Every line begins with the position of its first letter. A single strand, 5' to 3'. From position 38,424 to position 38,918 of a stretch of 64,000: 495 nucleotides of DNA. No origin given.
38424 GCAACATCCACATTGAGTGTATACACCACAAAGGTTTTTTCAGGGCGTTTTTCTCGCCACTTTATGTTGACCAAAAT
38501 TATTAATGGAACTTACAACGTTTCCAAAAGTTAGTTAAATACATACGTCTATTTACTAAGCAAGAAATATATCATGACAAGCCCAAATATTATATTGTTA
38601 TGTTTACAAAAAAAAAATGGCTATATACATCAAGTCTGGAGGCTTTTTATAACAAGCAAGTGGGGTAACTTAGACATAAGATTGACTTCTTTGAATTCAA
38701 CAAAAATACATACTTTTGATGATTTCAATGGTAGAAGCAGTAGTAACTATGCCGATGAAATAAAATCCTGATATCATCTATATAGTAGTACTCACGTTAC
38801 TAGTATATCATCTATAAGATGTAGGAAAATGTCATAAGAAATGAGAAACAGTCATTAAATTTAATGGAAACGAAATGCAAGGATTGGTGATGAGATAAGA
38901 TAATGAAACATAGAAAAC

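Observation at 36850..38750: PAU-gene relic in an ORF-free zone: a fossil subtelomere next to HMR?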

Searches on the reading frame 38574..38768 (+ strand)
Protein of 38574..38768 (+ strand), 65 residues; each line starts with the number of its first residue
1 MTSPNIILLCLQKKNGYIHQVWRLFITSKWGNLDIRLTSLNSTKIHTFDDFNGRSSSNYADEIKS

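Call 50: search_protein_families(library=pfam, proteins=[window:38574-38768:+], max_evalue=0.1)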
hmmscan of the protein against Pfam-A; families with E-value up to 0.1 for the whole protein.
window:38574-38768:+ (65 aa): 0 families
